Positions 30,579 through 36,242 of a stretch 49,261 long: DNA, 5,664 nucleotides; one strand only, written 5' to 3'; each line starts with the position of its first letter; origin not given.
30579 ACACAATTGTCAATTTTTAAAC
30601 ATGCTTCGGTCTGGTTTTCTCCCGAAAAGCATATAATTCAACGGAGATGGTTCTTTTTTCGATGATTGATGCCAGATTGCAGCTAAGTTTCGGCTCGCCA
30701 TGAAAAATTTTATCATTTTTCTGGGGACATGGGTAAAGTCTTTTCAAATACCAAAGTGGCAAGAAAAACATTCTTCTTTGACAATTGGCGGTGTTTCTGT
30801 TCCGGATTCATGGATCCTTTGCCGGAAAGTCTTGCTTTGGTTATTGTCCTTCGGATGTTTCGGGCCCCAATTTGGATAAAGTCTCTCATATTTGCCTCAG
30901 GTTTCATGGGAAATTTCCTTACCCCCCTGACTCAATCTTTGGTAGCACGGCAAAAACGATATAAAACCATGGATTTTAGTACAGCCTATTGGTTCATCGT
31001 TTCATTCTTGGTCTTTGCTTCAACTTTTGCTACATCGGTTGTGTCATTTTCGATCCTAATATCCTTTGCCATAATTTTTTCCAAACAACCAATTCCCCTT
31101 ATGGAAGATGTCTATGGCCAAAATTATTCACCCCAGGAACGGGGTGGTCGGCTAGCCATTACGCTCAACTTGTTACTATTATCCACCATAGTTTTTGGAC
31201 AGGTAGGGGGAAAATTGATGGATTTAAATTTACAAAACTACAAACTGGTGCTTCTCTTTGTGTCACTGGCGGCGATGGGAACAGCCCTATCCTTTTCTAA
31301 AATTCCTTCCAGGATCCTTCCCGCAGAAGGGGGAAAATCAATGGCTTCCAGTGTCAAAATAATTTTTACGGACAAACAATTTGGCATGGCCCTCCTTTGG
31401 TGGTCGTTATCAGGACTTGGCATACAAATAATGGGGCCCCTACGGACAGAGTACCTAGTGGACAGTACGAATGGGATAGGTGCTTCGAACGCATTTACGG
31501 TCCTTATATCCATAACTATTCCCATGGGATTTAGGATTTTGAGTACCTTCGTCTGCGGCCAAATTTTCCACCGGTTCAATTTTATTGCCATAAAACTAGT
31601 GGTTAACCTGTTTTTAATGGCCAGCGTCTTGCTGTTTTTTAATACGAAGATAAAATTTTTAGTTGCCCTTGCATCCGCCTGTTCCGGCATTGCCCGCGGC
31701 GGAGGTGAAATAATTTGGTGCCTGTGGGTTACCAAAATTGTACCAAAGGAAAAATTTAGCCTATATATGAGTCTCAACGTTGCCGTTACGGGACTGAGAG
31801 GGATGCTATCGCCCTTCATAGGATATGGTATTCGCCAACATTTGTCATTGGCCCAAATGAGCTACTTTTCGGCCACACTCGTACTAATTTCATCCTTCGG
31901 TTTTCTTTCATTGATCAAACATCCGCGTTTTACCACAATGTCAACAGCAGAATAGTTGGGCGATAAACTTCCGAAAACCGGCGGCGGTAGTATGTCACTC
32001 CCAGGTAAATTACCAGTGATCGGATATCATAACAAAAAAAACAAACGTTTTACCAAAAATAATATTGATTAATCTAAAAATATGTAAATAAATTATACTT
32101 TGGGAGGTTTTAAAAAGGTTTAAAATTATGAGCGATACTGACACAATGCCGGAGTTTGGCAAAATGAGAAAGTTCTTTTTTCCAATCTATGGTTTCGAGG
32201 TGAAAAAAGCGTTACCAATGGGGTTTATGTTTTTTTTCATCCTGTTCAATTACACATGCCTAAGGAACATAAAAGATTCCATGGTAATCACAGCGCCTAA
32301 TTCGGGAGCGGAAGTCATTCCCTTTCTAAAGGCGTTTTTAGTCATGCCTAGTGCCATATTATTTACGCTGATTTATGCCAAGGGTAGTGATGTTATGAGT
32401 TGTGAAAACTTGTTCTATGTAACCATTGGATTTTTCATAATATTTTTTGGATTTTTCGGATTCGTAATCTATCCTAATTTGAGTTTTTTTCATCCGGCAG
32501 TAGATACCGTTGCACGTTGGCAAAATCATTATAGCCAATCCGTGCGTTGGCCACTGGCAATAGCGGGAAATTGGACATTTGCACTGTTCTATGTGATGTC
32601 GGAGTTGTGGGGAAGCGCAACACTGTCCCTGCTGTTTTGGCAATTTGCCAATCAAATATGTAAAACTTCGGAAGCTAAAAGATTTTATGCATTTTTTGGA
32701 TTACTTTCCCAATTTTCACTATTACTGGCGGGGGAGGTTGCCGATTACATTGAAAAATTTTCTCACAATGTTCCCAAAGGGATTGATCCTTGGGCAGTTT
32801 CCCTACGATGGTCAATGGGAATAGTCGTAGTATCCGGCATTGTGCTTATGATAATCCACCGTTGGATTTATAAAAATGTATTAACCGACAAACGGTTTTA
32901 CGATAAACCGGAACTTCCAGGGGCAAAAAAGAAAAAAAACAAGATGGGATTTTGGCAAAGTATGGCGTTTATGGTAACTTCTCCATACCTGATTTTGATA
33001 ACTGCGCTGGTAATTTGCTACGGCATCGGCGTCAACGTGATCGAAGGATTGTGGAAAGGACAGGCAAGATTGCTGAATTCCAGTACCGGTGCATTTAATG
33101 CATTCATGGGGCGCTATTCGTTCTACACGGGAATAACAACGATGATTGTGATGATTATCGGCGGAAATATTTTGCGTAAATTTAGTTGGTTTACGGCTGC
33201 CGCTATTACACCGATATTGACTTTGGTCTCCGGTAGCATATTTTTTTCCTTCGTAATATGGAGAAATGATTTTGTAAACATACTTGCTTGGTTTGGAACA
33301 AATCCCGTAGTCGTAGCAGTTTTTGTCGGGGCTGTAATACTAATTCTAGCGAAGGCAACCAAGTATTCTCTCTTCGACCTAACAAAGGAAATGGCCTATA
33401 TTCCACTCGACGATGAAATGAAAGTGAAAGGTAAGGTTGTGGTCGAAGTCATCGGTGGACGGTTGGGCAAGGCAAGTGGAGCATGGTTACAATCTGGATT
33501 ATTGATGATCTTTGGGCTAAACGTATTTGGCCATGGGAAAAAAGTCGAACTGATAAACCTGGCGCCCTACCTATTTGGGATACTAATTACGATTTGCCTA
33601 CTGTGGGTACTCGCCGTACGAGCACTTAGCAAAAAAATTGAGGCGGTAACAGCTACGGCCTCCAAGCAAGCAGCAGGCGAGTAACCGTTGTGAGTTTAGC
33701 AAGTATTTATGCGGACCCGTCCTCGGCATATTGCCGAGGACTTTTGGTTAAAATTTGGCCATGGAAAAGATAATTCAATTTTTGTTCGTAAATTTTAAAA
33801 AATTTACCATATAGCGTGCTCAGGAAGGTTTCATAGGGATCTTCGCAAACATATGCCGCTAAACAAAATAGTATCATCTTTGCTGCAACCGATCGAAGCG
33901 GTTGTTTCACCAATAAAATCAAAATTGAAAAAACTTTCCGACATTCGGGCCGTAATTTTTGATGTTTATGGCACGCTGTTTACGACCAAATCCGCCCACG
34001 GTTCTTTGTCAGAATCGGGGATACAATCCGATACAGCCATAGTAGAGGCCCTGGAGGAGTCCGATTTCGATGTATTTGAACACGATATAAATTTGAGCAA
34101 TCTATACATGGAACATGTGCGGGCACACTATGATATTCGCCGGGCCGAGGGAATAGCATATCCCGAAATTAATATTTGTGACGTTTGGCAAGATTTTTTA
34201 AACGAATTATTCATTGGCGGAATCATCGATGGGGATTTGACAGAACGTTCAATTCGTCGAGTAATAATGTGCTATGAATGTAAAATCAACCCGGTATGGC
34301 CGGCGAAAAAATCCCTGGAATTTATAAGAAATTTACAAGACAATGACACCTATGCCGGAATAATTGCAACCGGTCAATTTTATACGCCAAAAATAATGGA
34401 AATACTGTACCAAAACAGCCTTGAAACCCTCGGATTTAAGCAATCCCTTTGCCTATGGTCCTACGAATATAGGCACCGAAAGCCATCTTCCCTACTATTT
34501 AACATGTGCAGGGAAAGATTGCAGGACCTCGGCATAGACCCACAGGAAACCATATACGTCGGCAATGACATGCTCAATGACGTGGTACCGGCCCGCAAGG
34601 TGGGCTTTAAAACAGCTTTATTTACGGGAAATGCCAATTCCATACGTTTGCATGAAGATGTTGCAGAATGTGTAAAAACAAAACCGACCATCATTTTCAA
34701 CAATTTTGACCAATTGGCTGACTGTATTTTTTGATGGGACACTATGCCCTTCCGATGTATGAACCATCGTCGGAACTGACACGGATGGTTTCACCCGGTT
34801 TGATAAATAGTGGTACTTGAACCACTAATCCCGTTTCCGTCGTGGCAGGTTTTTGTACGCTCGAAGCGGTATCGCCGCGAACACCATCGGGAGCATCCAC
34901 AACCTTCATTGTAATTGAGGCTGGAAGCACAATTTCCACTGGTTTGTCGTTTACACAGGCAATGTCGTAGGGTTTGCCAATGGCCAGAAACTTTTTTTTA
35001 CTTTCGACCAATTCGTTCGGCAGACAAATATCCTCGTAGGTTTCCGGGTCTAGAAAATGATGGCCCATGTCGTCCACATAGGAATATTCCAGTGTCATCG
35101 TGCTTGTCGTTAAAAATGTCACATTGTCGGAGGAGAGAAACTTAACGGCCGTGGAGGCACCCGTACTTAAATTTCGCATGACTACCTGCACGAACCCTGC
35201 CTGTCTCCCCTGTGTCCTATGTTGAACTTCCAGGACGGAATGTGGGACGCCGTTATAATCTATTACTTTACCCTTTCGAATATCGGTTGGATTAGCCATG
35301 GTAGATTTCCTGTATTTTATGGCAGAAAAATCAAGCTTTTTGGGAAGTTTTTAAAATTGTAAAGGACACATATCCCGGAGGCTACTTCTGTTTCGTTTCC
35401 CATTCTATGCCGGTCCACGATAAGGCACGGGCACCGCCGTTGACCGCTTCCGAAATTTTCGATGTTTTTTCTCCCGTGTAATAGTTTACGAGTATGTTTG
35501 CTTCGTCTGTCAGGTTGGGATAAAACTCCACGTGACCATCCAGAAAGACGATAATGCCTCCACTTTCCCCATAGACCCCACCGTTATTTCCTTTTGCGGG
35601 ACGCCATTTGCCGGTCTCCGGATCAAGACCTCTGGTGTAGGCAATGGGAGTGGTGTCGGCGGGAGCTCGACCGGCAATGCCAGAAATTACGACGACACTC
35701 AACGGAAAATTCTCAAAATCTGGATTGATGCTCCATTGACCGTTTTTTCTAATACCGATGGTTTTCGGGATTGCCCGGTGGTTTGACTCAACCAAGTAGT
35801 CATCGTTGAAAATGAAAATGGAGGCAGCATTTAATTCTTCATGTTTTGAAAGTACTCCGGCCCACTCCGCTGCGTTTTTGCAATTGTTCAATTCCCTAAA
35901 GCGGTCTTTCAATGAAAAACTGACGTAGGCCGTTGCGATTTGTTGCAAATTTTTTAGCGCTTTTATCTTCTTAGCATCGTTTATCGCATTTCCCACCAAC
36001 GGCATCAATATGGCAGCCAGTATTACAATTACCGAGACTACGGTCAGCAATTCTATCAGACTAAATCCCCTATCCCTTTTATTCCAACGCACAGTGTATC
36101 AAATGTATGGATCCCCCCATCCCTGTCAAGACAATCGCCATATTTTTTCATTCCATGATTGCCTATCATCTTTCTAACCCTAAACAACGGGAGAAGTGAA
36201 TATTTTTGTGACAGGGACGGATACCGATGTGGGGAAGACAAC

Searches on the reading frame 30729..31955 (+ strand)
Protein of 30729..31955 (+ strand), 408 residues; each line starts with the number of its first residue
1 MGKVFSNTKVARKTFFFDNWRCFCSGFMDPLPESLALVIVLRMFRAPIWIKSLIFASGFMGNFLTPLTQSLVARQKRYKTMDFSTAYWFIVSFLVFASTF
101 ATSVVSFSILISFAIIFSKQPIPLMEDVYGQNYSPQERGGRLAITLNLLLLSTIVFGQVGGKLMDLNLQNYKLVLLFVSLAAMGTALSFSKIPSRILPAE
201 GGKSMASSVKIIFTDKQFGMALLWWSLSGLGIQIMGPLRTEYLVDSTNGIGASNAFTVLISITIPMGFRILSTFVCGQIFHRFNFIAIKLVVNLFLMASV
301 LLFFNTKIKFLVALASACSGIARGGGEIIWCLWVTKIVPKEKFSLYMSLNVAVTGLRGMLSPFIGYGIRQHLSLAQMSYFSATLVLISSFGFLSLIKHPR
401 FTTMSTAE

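Call 9: search_protein_families(library=pfam, proteins=[window:30729-31955:+], max_evalue=0.01)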
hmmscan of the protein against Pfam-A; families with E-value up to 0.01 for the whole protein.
window:30729-31955:+ (408 aa): 1 family
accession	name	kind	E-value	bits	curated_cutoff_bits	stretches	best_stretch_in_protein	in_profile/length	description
PF07690.21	MFS_1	-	1.1e-07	31.6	33.4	2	54-362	38-347/347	Major Facilitator Superfamily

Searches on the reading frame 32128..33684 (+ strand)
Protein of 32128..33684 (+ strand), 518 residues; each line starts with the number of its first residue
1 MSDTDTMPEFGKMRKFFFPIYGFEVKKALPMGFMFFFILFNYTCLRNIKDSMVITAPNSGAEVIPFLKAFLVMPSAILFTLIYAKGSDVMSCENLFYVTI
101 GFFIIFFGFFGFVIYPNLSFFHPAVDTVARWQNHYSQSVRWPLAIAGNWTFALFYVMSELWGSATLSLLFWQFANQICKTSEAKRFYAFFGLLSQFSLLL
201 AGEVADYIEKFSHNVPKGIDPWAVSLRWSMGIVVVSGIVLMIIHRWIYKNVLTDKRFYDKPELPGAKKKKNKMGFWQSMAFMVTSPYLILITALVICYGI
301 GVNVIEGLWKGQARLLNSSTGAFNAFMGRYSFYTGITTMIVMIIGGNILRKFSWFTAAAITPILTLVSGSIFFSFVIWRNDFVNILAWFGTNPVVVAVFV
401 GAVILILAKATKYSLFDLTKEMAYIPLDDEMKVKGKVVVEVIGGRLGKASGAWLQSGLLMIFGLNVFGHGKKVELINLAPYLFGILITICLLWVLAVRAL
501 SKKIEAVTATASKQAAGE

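Call 9: search_protein_families(library=pfam, proteins=[window:32128-33684:+], max_evalue=0.01)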
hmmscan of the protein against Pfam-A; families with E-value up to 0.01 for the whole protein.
window:32128-33684:+ (518 aa): 1 family
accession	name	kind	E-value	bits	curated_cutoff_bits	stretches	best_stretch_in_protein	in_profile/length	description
PF03219.20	TLC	-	2.6e-175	584.4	21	1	8-503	6-490/491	TLC ATP/ADP transporter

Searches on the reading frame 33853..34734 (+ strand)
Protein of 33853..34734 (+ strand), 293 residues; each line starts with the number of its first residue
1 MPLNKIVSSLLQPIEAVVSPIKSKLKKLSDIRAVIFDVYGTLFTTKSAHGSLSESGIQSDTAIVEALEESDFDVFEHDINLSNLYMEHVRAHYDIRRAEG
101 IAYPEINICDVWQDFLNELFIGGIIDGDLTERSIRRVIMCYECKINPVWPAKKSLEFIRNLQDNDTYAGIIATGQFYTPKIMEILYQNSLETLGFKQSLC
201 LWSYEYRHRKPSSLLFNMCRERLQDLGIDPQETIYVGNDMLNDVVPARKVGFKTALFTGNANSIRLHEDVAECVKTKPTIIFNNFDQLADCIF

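Call 9: search_protein_families(library=pfam, proteins=[window:33853-34734:+], max_evalue=0.01)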
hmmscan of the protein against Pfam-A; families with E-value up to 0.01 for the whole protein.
window:33853-34734:+ (293 aa): 3 families
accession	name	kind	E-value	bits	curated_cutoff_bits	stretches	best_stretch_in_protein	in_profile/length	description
PF00702.32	Hydrolase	-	4.2e-07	31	26.4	1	31-251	1-191/191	haloacid dehalogenase-like hydrolase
PF13242.12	Hydrolase_like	-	8.3e-07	29.3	22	1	209-287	3-74/75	HAD-hyrolase-like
PF13419.12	HAD_2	-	2.2e-05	25.1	23.8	1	134-256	62-177/178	Haloacid dehalogenase-like hydrolase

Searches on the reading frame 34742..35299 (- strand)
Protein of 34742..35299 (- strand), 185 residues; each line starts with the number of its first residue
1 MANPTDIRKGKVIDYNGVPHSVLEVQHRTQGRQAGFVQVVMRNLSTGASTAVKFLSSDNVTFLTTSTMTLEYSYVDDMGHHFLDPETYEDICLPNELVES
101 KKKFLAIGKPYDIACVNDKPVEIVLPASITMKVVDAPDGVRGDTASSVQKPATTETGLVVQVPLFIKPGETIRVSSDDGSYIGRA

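Call 45: search_protein_families(library=pfam, proteins=[window:34742-35299:-], max_evalue=0.001)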
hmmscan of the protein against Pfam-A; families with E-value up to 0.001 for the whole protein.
window:34742-35299:- (185 aa): 3 families
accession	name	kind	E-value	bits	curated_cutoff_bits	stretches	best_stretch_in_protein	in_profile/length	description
PF09285.17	Elong-fact-P_C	-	3.2e-22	78.4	25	1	129-184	1-56/56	Elongation factor P, C-terminal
PF08207.18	EFP_N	-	3.2e-16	59.5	23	1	5-60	3-58/58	Elongation factor P (EF-P) KOW-like domain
PF01132.26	EFP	-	2.3e-12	47.1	27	1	70-121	3-54/54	Elongation factor P (EF-P) OB domain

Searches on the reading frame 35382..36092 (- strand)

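Call 45: search_protein_families(library=pfam, proteins=[window:35382-36092:-], max_evalue=0.001)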
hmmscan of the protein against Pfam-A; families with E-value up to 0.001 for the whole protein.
window:35382-36092:- (236 aa): 1 family
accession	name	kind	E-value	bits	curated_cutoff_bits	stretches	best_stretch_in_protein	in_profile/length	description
PF07963.17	N_methyl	-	3e-06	27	21.2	1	5-30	2-27/27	Prokaryotic N-terminal methylation motif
